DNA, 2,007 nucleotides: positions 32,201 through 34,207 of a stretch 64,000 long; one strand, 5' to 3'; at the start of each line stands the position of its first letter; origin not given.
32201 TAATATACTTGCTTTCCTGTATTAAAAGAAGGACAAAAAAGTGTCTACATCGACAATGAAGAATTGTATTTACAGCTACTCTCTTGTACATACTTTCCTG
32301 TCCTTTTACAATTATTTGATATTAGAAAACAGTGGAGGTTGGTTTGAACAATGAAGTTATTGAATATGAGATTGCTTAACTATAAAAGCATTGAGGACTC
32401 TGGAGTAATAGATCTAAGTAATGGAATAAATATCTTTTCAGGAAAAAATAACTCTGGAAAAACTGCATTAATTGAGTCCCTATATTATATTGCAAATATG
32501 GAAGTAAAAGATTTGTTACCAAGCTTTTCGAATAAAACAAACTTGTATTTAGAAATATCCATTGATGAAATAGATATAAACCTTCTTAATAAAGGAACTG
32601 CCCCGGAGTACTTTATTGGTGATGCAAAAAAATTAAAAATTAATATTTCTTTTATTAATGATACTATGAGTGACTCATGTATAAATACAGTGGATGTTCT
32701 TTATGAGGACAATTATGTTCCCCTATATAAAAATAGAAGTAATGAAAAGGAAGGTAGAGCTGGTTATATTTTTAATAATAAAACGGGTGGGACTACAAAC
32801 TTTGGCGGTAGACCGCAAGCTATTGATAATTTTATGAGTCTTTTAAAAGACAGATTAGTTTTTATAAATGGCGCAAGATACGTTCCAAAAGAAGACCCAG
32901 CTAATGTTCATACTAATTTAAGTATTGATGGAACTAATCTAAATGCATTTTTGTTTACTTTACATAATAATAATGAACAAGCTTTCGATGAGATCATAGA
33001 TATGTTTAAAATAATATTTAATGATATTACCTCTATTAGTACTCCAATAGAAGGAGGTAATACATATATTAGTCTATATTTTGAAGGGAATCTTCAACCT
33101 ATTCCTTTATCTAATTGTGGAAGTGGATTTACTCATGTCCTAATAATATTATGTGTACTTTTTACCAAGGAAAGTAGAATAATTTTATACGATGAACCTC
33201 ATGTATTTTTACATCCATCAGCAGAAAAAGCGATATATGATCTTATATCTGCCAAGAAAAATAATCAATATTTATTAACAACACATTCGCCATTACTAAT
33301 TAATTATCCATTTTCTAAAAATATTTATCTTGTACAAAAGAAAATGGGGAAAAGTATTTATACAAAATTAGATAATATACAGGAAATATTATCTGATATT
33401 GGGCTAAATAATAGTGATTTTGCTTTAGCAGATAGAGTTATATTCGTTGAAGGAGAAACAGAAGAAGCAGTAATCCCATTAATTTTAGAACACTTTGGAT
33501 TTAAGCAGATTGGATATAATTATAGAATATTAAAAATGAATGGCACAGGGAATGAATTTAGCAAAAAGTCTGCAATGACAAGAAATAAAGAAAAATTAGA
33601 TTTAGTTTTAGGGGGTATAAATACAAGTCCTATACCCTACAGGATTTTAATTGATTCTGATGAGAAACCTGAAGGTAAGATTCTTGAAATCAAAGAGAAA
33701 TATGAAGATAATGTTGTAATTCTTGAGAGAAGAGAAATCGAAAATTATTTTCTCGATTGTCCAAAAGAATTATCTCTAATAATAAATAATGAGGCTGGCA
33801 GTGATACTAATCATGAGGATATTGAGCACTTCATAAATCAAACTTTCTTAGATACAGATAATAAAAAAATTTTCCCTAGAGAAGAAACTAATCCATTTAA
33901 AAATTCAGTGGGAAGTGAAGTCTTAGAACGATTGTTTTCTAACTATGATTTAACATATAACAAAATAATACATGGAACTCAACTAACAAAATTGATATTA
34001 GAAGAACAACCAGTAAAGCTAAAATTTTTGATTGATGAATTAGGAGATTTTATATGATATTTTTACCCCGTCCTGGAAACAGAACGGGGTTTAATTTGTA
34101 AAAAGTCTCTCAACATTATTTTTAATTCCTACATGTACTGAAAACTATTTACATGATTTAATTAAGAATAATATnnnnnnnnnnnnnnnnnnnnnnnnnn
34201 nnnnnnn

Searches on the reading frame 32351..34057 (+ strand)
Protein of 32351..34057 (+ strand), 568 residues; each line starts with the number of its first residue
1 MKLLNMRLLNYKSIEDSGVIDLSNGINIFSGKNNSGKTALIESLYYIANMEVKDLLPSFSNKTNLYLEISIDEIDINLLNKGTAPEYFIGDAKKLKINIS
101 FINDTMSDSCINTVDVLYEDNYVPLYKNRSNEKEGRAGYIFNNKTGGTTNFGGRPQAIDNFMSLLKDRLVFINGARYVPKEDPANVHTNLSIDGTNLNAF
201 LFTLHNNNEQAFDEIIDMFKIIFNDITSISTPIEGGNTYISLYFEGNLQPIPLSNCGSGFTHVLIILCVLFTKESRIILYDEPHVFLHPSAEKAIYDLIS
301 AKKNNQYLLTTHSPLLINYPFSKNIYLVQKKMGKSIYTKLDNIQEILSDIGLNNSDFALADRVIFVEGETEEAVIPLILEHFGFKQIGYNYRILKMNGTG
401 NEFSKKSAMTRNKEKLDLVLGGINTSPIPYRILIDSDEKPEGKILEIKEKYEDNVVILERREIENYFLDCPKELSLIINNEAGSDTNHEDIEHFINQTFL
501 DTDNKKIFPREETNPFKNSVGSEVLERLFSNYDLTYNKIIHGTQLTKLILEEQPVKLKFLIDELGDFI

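Call 83: search_protein_families(library=pfam, proteins=[window:32351-34057:+], max_evalue=0.001)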
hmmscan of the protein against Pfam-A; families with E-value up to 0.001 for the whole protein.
window:32351-34057:+ (568 aa): 5 families
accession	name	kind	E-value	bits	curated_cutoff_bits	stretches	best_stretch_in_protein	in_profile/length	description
PF13175.12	AAA_15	-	3e-16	60.4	32.1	2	1-114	1-115/374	AAA ATPase domain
PF13304.12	AAA_21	-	3.2e-16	60.7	27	1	26-318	1-304/304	AAA domain, putative AbiEii toxin, Type IV TA system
PF13476.12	AAA_23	-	9.6e-07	30.1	27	1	6-122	2-87/201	AAA domain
PF20469.4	OLD-like_TOPRIM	-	1.4e-06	29.2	23.2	1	360-401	3-45/67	Overcoming lysogenization defect protein-like, TOPRIM domain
PF02463.25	SMC_N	-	2.4e-06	27.6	40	1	5-317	4-202/220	RecF/RecN/SMC N terminal domain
